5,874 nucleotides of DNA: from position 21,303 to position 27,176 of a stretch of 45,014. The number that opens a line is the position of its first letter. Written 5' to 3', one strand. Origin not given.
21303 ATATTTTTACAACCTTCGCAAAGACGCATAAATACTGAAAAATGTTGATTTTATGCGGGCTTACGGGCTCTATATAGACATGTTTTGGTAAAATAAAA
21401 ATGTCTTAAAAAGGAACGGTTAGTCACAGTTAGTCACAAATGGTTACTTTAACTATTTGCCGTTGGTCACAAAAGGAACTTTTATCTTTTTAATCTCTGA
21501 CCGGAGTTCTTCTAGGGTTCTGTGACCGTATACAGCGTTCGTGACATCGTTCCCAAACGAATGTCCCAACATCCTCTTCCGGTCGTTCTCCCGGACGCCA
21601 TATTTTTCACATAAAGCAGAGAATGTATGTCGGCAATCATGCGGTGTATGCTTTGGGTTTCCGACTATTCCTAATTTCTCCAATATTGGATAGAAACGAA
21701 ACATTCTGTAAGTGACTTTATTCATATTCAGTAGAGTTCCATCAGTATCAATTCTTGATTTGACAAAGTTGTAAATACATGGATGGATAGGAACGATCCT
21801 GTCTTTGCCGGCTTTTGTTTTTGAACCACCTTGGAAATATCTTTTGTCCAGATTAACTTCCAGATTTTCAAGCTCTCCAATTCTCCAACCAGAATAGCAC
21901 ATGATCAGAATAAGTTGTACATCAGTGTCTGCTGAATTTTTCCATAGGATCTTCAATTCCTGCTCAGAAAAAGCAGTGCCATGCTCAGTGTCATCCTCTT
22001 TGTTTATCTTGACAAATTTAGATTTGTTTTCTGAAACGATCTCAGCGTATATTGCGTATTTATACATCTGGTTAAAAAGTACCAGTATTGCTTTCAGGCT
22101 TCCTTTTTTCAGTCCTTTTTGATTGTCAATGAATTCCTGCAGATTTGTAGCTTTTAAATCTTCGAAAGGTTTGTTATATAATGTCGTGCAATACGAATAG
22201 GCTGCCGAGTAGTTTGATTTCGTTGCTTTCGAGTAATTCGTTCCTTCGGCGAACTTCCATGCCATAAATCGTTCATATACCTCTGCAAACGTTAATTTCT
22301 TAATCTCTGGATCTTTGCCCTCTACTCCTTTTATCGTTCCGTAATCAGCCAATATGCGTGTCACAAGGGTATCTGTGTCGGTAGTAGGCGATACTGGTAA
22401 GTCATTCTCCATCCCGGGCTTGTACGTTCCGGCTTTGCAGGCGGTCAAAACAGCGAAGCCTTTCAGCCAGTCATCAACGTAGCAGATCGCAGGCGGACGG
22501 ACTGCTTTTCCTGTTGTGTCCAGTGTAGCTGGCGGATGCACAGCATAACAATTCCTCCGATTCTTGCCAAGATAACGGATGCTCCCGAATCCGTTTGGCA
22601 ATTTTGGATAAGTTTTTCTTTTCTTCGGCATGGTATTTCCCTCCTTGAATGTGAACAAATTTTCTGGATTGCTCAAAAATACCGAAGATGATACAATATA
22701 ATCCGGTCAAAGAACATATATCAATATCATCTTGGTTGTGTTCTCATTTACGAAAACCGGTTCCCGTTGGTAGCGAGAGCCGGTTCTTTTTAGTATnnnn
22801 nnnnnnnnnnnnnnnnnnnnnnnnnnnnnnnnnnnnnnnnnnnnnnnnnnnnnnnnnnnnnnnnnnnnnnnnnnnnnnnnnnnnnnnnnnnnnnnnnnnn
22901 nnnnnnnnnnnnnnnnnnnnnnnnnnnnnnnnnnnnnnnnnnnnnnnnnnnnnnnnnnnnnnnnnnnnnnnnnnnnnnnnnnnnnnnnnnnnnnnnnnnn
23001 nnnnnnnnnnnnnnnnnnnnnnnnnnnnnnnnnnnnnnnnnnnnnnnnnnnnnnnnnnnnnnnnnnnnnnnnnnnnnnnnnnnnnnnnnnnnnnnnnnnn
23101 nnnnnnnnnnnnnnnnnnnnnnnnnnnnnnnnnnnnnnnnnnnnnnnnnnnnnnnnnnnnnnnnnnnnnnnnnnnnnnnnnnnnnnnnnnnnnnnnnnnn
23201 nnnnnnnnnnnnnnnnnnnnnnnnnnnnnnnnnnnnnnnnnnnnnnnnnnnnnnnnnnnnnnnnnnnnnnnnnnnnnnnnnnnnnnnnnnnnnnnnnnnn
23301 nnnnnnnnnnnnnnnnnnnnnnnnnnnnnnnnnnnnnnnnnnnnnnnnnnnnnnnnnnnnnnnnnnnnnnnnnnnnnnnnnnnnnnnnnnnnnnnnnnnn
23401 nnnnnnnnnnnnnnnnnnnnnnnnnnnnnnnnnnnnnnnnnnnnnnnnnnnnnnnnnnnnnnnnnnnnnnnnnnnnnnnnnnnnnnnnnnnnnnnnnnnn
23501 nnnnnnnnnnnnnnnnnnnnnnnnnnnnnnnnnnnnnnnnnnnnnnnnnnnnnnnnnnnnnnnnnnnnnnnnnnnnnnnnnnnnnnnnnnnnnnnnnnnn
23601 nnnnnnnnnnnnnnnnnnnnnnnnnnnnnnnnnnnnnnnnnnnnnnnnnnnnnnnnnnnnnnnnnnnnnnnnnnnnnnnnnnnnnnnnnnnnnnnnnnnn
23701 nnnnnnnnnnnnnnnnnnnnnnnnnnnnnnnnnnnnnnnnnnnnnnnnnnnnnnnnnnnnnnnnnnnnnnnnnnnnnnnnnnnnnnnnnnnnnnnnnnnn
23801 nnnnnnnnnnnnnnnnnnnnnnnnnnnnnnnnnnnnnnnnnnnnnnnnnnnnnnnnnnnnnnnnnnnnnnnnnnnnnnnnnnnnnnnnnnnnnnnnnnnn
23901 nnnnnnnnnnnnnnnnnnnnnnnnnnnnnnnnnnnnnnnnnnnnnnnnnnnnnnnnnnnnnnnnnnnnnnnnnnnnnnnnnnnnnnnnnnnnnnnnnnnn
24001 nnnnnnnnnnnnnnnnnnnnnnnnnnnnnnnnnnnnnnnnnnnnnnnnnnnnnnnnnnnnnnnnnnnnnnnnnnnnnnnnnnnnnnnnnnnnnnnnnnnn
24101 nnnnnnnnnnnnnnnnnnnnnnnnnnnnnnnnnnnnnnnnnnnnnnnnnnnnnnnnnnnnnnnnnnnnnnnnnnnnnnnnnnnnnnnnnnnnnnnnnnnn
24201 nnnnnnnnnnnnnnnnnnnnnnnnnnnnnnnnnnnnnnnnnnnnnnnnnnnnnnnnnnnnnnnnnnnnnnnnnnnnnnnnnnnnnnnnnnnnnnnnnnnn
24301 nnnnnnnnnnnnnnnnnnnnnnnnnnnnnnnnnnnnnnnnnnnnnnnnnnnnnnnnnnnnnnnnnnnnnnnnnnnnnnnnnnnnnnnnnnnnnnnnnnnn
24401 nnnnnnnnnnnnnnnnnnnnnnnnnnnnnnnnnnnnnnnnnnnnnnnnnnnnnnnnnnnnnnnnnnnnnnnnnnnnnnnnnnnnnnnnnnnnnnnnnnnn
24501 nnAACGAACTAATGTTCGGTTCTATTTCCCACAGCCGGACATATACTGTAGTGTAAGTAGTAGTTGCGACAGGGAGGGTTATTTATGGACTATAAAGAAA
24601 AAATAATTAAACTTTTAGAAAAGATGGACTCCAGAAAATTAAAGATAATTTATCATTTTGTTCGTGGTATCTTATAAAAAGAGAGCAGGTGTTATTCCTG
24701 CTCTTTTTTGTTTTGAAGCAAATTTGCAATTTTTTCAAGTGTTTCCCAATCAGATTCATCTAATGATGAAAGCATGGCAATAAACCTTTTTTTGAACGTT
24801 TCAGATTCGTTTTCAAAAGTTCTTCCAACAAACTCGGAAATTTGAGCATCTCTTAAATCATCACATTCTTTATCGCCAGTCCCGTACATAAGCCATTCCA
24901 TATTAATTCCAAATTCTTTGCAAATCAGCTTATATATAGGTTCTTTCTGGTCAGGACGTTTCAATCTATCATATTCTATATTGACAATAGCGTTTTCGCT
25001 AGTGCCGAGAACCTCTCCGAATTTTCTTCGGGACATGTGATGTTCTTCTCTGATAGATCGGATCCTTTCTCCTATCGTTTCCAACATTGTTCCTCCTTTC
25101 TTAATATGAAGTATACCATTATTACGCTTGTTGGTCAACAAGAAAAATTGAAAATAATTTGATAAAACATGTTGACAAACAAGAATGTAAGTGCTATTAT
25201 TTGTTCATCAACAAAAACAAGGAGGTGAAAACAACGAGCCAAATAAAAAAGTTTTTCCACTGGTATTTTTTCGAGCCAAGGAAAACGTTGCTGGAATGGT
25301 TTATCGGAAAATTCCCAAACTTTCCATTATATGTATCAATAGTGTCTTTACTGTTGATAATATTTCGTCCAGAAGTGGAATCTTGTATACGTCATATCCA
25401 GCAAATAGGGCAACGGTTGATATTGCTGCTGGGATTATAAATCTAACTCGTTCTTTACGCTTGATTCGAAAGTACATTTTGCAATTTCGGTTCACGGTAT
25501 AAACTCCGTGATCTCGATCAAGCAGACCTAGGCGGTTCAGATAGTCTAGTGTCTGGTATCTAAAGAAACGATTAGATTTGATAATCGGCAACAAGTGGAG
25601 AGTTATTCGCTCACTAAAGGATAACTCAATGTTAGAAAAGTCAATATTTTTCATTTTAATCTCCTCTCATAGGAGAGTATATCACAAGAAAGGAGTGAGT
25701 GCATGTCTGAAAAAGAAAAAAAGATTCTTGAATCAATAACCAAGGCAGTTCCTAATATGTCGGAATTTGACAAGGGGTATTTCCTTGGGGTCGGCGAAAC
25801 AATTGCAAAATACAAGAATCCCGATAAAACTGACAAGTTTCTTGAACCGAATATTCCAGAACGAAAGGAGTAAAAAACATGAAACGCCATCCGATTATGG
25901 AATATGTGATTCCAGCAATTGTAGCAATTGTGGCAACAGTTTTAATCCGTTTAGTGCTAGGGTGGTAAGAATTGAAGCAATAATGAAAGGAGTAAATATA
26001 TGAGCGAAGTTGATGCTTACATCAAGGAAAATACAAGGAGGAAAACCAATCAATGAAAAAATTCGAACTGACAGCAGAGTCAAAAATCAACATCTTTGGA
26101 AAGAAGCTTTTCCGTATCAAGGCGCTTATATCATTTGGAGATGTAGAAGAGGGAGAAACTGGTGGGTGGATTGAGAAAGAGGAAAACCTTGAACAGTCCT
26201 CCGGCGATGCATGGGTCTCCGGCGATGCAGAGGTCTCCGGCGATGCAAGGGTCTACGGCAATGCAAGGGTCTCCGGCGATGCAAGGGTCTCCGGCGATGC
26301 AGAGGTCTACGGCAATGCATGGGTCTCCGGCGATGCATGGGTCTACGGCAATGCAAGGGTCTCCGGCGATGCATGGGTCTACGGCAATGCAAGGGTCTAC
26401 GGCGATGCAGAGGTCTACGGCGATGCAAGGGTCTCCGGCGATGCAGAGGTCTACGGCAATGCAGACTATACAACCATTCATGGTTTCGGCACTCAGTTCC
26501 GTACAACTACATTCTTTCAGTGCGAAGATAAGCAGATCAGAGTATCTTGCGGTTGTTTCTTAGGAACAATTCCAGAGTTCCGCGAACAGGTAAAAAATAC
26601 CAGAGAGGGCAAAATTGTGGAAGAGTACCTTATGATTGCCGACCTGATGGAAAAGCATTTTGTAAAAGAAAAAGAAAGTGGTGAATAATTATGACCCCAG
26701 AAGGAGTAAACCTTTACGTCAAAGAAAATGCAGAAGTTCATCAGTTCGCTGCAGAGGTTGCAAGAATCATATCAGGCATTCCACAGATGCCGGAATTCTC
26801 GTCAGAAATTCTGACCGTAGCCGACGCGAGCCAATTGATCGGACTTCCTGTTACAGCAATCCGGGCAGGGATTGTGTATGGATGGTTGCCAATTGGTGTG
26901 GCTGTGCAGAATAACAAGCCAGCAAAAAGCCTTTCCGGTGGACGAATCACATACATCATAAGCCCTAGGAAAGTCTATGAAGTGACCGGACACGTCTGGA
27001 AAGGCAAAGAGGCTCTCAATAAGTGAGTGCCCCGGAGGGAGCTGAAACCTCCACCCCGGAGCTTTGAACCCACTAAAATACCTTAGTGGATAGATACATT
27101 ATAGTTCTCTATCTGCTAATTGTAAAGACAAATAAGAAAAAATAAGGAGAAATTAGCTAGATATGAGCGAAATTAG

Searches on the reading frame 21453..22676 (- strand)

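Call 26: search_protein_families(library=phrogs, proteins=[window:21453-22676:-], max_evalue=0.01)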
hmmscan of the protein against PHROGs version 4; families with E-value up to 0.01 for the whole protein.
window:21453-22676:- (407 aa): 3 families
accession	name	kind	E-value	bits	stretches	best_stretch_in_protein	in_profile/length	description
phrog_1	-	integration and excision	2.3e-38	133.9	1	121-398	158-447/611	integrase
phrog_216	-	integration and excision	2.3e-12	47.6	1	199-398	20-236/301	integrase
phrog_7685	-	integration and excision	0.0016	19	1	293-399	129-236/240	integrase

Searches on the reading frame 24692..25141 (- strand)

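Call 26: search_protein_families(library=phrogs, proteins=[window:24692-25141:-], max_evalue=0.01)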
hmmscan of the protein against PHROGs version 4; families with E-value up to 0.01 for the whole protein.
window:24692-25141:- (149 aa): 12 families
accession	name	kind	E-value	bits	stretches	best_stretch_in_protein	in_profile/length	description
phrog_8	-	transcription regulation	2.8e-12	47.8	1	18-134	72-261/346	transcriptional regulator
phrog_4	-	transcription regulation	2.5e-09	37.6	1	15-92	132-199/400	transcriptional repressor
phrog_2328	-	transcription regulation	1e-08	36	1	21-112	14-104/128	transcriptional repressor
phrog_3037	-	transcription regulation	3.3e-07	31.3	1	20-137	15-121/189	transcriptional repressor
phrog_2967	-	transcription regulation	3.3e-07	31.1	1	19-102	7-84/225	transcriptional regulator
phrog_147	-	transcription regulation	1.3e-06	29.7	1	20-92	2-74/100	transcriptional regulator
phrog_3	-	transcription regulation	1.3e-06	29.4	1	16-97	82-158/430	transcriptional repressor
phrog_2104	-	unknown function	3.3e-05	25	1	25-64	42-80/103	-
phrog_5823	-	transcription regulation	0.0002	21.6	1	19-61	3-45/404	transcriptional regulator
phrog_34341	-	transcription regulation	0.00031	22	1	24-72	73-121/122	transcriptional regulator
phrog_9710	-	unknown function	0.00062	20.8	1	36-90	28-81/95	-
phrog_2439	-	transcription regulation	0.0058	16.5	0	20-62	5-47/367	transcriptional regulator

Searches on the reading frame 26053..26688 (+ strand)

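Call 26: search_protein_families(library=phrogs, proteins=[window:26053-26688:+], max_evalue=0.01)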
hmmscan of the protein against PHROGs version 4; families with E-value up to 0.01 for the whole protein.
window:26053-26688:+ (211 aa): 10 families
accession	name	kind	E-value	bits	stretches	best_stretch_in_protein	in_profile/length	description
phrog_7964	-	unknown function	9.9e-78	261.8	2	70-207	135-268/269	-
phrog_5070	-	unknown function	1.2e-53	182.3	1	2-138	3-138/182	-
phrog_20532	-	unknown function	5e-30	104.9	1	115-205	1-91/100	-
phrog_20149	-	unknown function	2e-16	60.8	1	1-49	2-50/53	-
phrog_31248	-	unknown function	2.7e-08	34.9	1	55-133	72-150/200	-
phrog_36281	-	unknown function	4.3e-05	24.1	1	55-119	204-268/290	-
phrog_13163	-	tail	0.0013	17.7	1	58-118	28-87/976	baseplate wedge subunit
phrog_29053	-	unknown function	0.0024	18.8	0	73-85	13-25/53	-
phrog_1469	-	tail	0.0053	14.7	0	49-99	36-86/2607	baseplate wedge subunit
phrog_4549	-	tail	0.0064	15.6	1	47-135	579-666/869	tail fiber protein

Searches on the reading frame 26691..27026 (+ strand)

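Call 26: search_protein_families(library=phrogs, proteins=[window:26691-27026:+], max_evalue=0.01)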
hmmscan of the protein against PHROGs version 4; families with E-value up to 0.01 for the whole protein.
window:26691-27026:+ (111 aa): 1 family
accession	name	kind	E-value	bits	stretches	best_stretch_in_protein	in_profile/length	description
phrog_6058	-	unknown function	9.3e-16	58.6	1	35-106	19-84/113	-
